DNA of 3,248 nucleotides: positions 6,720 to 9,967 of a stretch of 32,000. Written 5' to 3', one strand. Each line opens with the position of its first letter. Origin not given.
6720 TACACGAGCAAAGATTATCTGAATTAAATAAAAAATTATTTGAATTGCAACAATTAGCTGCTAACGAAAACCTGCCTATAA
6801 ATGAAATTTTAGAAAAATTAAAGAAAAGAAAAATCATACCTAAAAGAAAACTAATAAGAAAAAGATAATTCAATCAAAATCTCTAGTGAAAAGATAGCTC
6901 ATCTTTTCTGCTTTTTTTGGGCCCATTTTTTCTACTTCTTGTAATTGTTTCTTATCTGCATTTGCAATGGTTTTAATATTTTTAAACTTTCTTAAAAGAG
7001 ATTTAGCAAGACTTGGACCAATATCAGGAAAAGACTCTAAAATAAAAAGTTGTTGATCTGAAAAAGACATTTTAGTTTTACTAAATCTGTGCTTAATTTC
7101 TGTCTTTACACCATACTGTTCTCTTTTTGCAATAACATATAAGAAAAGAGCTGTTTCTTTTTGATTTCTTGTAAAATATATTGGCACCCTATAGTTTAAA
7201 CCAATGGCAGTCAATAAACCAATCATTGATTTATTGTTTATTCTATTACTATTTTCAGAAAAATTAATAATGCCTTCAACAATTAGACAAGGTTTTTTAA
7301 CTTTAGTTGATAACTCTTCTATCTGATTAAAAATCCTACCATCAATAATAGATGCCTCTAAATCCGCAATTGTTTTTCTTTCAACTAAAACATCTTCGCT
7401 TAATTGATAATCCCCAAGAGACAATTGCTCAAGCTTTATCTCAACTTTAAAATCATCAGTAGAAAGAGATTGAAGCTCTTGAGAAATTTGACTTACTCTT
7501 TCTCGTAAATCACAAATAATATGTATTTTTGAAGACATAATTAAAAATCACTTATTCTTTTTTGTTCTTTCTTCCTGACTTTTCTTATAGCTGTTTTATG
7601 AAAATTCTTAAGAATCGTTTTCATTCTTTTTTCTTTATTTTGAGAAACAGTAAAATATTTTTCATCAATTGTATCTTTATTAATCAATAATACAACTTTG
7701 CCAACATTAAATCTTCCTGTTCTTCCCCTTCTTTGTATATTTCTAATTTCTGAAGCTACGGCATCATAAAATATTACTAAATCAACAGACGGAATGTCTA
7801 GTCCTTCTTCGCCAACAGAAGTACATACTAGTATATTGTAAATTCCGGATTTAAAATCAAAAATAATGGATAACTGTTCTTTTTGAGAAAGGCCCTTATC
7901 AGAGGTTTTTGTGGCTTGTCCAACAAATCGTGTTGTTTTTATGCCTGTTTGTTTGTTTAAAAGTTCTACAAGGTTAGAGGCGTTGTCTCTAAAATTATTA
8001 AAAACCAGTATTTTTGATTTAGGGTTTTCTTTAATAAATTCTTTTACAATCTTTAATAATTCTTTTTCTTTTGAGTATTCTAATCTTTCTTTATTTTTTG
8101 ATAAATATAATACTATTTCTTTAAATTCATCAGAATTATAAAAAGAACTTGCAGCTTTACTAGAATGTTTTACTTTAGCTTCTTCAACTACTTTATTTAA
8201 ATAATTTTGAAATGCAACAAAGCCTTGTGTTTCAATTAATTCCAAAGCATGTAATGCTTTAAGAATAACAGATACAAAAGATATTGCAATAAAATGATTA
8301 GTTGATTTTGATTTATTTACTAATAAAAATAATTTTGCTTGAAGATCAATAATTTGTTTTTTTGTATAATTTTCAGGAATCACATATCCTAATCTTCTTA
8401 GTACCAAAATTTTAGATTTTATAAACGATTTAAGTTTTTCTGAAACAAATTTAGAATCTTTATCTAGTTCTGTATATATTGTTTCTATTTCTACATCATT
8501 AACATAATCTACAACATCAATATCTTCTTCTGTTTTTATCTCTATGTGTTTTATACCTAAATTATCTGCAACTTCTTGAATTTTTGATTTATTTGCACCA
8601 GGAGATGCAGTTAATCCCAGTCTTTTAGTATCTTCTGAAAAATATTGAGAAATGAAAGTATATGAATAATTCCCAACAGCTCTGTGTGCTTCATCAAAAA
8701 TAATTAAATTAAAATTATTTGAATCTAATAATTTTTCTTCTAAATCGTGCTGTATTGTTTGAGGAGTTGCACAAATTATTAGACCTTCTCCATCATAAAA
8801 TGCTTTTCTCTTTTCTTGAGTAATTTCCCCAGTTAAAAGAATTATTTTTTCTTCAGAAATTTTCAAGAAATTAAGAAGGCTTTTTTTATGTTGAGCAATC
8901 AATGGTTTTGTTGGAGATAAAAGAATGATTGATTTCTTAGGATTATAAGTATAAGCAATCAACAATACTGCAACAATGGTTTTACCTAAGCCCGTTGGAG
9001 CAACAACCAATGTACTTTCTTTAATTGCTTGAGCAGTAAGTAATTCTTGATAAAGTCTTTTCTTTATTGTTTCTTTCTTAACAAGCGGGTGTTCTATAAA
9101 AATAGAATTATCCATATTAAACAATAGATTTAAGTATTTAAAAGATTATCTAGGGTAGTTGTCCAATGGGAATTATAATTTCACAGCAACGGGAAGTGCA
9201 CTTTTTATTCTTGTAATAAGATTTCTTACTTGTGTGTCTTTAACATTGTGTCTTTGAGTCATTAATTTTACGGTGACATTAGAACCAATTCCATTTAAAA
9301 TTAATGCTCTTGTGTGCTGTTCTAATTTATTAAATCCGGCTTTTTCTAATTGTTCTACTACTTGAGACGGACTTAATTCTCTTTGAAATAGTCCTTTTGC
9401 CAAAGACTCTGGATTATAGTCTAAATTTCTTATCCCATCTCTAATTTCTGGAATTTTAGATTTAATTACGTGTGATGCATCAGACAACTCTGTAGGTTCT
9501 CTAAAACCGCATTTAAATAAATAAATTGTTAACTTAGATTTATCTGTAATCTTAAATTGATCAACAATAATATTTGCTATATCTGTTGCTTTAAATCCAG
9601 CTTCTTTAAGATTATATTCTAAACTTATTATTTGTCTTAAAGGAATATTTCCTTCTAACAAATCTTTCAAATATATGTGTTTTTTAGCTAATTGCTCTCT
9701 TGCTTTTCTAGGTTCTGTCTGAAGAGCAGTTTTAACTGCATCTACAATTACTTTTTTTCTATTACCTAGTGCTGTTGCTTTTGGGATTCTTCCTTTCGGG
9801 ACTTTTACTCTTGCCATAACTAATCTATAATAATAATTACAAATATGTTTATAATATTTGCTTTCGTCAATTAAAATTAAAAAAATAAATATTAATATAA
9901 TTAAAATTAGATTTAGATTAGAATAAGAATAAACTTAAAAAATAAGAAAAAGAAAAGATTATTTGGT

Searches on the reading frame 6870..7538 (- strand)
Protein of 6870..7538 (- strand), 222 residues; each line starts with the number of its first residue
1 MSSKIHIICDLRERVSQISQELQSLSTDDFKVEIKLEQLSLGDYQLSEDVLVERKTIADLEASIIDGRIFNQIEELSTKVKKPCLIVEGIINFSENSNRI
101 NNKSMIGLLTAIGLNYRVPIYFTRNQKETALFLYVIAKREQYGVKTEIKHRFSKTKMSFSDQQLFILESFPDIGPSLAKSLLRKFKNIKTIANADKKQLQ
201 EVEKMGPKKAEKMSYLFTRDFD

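Call 5: search_protein_families(library=pfam, proteins=[window:6870-7538:-], max_evalue=0.01)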
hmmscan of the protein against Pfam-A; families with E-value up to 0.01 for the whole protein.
window:6870-7538:- (222 aa): 4 families
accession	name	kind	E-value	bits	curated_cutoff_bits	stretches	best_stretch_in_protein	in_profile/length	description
PF02732.21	ERCC4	-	5.4e-27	94.8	24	1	10-135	2-139/140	ERCC4 domain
PF14520.12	HHH_5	-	2.8e-10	41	27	1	167-213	4-51/57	Helix-hairpin-helix domain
PF12826.13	HHH_2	-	5.6e-08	33.3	27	1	170-218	8-56/64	Helix-hairpin-helix motif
PF00633.29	HHH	-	0.0048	17.1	24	0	191-212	5-26/30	Helix-hairpin-helix motif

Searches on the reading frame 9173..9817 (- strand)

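Call 5: search_protein_families(library=pfam, proteins=[window:9173-9817:-], max_evalue=0.01)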
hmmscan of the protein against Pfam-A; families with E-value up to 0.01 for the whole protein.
window:9173-9817:- (214 aa): 1 family
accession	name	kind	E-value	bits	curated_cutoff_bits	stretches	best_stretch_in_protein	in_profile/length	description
PF21155.3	VpsT-like_REC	-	0.0027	18.3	27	1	49-100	11-63/124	VpsT-like, receiver domain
